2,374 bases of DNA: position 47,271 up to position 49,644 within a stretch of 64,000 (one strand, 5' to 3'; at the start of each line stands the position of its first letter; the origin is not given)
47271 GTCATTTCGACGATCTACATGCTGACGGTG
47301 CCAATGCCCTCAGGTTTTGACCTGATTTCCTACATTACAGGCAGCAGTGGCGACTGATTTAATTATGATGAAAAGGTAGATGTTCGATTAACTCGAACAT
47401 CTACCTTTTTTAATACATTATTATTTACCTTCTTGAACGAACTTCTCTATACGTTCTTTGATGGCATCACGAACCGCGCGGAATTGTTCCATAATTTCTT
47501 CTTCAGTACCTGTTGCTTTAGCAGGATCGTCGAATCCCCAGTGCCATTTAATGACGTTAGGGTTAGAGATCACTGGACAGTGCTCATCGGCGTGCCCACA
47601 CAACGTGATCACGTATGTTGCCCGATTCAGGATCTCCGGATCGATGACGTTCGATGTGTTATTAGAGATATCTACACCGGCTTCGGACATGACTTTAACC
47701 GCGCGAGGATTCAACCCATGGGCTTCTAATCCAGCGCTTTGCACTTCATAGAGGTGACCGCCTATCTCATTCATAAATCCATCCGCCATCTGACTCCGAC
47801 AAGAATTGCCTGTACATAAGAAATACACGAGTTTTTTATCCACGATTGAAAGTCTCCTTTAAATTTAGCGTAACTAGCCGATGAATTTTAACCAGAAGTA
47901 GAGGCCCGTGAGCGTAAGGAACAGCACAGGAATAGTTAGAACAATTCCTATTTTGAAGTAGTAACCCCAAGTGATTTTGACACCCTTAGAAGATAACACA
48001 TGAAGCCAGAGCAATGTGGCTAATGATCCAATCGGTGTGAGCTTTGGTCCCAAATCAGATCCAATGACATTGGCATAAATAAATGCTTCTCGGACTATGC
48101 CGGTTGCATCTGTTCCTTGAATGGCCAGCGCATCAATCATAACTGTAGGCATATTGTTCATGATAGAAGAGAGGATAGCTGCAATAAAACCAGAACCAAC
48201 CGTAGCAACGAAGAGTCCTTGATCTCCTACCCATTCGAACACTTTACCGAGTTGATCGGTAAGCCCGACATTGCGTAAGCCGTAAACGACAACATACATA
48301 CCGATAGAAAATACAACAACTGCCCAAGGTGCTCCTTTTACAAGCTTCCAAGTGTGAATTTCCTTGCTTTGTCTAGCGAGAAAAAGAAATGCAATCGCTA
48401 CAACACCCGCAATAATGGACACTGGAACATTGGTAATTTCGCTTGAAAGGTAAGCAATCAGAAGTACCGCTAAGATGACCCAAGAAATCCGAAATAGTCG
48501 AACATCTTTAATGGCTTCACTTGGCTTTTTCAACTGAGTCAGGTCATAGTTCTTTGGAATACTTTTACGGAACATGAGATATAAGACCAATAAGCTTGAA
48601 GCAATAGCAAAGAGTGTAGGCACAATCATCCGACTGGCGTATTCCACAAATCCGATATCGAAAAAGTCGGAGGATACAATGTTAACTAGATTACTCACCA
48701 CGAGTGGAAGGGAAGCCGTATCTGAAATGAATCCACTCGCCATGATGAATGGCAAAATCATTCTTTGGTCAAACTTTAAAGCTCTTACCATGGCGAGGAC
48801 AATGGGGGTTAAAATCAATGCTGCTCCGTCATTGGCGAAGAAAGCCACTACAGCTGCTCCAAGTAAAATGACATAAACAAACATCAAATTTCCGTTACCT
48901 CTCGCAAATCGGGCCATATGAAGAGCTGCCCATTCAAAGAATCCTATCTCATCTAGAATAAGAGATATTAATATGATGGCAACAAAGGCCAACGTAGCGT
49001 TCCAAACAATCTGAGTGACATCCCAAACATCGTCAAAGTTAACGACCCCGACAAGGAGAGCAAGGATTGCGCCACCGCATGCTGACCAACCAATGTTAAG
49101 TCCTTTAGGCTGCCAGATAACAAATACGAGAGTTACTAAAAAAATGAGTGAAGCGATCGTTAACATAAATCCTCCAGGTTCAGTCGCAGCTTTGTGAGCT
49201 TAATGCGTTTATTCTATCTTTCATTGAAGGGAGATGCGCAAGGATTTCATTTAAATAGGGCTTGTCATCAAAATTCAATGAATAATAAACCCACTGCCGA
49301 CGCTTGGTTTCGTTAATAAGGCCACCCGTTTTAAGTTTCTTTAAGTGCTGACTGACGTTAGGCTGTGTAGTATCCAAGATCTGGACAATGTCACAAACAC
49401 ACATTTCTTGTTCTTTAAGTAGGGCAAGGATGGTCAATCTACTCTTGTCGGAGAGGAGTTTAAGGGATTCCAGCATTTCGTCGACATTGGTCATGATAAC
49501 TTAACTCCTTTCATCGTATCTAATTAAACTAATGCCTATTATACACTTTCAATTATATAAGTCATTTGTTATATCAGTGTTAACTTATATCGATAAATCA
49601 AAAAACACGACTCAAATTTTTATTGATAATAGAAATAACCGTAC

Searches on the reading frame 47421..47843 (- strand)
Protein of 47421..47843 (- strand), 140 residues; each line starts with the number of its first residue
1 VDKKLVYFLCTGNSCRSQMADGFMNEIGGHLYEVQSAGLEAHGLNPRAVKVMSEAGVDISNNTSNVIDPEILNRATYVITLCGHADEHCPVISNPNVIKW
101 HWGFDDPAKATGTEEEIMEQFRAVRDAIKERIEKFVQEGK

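Call 17: search_protein_families(library=ncbifam, proteins=[window:47421-47843:-], max_evalue=0.00001)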
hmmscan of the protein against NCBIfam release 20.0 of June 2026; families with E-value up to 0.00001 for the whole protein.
window:47421-47843:- (140 aa): 3 families
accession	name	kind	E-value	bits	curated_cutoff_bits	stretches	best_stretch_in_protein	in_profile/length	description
TIGR02691.1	arsC_pI258_fam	equivalog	6.6e-59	197.8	174.3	1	6-135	1-129/129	arsenate reductase (thioredoxin)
NF010053.0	PRK13530.1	subfamily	2.7e-55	186.3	215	1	1-139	1-132/133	arsenate reductase (thioredoxin)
TIGR02689.1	ars_reduc_gluta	equivalog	5.3e-26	91.3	157.6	1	4-136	1-126/126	arsenate reductase, glutathione/glutaredoxin type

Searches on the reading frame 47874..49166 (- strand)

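Call 17: search_protein_families(library=ncbifam, proteins=[window:47874-49166:-], max_evalue=0.00001)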
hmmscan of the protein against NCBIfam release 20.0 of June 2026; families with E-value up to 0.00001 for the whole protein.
window:47874-49166:- (430 aa): 5 families
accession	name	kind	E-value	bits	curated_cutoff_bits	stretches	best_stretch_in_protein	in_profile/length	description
TIGR00935.1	2a45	subfamily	1.4e-219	729.5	415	1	4-427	2-425/426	arsenite/antimonite efflux transporter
NF011980.0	PRK15445.1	subfamily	4.2e-210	698.2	457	1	2-428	2-428/430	arsenical efflux pump membrane protein ArsB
NF033877.0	arsB_Sta_pI258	exception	4.7e-202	671.8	760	1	1-427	1-427/429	arsenite efflux transporter membrane subunit ArsB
NF040989.1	MamN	equivalog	7.4e-13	48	500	1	9-343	8-341/437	magnetosome biogenesis transporter MamN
TIGR00785.1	dass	subfamily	6.7e-09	34.9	198.6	0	5-137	251-385/444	DASS family sodium-coupled anion symporter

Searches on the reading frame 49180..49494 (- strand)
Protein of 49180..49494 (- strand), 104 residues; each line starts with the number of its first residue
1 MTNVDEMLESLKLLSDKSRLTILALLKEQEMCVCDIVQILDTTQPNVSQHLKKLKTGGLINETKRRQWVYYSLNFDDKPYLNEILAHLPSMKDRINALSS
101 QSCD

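Call 17: search_protein_families(library=ncbifam, proteins=[window:49180-49494:-], max_evalue=0.00001)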
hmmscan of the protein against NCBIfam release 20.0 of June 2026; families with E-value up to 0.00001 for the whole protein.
window:49180-49494:- (104 aa): 8 families
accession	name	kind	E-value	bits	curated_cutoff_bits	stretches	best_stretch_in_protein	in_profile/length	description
NF033788.1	HTH_metalloreg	subfamily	1.7e-25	88.6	55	1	9-75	3-70/77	metalloregulator ArsR/SmtB family transcription factor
NF033789.1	repress_SdpR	subfamily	1.1e-18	66.9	100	1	11-75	2-66/79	autorepressor SdpR family transcription factor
NF007528.0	PRK10141.1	subfamily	3.1e-17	62.5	97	1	8-76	7-76/117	metalloregulator ArsR/SmtB family transcription factor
NF045707.1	Dbac_1936_reg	equivalog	8.4e-12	45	115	1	12-90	12-87/99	ArsR/SmtB-type metalloregulator TsoR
NF040642.1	sulf_sens_BigR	equivalog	5.1e-10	39.3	155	1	5-76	8-79/95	sulfite-sensing transcriptional repressor BigR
NF041413.1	ArsR_Rv2640c_fam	equivalog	3.8e-09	36.9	155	1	10-85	35-113/118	Rv2640c family ArsR-like transcriptional regulator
NF052532.1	TransRegPagRBaca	equivalog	7.3e-09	35.6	170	1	3-88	13-95/99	transcriptional repressor PagR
NF053755.1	MsvR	equivalog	1.3e-07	31.5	220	1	11-64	7-60/236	transcriptional factor MsvR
